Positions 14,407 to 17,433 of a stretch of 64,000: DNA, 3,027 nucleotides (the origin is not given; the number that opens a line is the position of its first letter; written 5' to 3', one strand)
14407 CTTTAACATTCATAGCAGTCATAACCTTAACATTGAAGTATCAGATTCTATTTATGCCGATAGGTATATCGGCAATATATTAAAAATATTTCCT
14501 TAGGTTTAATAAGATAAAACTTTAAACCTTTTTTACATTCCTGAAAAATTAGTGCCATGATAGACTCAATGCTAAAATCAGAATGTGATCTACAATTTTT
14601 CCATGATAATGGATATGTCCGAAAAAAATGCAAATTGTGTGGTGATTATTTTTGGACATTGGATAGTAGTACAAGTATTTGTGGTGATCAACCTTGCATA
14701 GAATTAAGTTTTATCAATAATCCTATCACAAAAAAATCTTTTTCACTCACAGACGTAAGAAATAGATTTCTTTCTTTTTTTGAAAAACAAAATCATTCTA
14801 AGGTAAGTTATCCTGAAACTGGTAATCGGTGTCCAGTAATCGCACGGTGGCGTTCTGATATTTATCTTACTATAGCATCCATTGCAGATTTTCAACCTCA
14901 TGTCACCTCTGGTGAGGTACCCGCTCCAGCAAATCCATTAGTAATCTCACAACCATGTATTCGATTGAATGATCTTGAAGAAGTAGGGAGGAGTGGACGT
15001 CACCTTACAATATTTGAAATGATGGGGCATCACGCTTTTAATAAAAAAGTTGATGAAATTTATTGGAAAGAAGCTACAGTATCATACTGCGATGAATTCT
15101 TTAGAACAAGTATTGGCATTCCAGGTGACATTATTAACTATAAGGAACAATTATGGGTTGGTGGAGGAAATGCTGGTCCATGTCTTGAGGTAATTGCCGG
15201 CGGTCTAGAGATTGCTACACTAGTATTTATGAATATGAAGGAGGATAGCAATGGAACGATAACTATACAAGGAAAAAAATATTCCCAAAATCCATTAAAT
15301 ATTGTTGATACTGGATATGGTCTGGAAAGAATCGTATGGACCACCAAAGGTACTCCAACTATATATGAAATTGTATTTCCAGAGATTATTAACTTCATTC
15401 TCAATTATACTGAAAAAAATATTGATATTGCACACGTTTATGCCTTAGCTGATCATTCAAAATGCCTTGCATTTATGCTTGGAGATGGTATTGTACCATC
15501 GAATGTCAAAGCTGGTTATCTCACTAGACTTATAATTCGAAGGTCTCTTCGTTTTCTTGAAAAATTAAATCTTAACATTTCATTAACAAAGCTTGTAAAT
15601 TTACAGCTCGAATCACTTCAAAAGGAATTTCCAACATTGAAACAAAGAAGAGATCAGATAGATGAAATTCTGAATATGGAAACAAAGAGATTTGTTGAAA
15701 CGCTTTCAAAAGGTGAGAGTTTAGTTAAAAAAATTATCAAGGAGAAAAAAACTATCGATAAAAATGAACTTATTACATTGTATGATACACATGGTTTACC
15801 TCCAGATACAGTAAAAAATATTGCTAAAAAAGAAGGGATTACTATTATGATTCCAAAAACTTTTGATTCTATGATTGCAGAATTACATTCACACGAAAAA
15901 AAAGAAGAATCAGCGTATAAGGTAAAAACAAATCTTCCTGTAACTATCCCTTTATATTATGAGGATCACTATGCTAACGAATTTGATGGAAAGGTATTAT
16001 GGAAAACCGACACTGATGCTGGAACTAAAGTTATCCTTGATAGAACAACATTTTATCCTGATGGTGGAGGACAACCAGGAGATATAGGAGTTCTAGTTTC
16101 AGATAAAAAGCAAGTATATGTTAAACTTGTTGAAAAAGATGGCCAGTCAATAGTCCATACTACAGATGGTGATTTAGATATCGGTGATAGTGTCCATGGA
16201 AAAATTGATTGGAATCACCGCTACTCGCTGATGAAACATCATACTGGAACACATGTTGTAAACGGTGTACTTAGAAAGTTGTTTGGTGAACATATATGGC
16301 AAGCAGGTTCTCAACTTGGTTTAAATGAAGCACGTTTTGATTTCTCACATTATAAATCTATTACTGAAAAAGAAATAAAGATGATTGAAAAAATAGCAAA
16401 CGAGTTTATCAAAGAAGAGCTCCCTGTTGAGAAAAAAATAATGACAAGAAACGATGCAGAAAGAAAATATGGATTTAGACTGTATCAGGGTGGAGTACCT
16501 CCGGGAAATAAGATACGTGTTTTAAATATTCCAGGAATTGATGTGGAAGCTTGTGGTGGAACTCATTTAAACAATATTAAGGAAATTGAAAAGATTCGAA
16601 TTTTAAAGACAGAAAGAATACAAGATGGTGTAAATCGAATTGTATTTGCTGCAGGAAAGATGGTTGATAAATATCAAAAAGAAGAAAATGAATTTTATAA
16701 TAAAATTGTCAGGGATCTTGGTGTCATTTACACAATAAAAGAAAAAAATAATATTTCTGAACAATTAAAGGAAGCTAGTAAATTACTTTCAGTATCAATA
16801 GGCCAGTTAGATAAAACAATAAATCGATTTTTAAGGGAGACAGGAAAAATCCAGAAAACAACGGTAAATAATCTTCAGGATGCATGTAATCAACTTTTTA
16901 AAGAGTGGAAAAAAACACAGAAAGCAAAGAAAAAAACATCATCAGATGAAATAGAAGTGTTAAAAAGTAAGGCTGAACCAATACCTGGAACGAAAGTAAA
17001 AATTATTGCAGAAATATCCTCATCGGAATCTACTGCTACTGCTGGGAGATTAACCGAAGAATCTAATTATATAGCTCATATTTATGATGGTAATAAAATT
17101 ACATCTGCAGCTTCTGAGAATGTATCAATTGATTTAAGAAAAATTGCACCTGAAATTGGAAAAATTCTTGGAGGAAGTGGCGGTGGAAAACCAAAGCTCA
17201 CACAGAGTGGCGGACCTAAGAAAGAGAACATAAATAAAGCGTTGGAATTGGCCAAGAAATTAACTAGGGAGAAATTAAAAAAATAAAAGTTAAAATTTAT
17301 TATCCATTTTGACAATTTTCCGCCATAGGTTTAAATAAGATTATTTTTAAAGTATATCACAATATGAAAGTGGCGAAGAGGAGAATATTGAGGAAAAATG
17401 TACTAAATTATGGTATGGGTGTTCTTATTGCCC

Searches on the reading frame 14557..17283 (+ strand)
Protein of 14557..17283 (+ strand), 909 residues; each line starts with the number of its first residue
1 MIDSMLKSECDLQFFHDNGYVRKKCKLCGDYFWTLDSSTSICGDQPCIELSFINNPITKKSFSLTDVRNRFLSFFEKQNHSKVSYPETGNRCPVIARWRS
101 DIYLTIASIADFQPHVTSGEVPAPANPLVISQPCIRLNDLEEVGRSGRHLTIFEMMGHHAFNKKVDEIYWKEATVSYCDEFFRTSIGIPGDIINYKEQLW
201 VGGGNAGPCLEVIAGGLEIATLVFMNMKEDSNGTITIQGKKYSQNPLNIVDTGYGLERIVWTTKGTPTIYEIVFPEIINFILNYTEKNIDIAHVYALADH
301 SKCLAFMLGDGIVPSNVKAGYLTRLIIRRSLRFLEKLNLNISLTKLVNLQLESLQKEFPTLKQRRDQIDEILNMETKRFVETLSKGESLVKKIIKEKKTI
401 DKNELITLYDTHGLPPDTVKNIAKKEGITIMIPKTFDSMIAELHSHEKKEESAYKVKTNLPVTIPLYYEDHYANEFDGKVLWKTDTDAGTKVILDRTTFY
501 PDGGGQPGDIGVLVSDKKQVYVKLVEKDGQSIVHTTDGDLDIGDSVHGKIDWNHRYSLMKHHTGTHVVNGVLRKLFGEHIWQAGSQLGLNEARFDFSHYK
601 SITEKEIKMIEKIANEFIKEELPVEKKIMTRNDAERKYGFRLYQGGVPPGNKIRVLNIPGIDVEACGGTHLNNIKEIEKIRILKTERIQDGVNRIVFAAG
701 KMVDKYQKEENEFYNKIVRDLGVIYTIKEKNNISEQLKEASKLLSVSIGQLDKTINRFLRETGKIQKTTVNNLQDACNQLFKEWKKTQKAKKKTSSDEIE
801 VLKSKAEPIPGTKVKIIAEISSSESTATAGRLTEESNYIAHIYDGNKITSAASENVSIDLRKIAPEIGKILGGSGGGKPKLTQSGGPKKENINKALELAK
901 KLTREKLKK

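Call 69: search_protein_families(library=pfam, proteins=[window:14557-17283:+], max_evalue=0.00001)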
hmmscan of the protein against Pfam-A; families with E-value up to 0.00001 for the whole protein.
window:14557-17283:+ (909 aa): 3 families
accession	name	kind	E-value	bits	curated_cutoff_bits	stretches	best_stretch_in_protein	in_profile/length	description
PF01411.24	tRNA-synt_2c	-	3.4e-121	405.9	30.3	2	284-553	262-551/552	tRNA synthetases class II (A)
PF07973.19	tRNA_SAD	-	2e-13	50.5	24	1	653-695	1-43/44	Threonyl and Alanyl tRNA synthetase second additional domain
PF02272.25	DHHA1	-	2.7e-08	34.6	25.9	1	820-903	13-100/102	DHHA1 domain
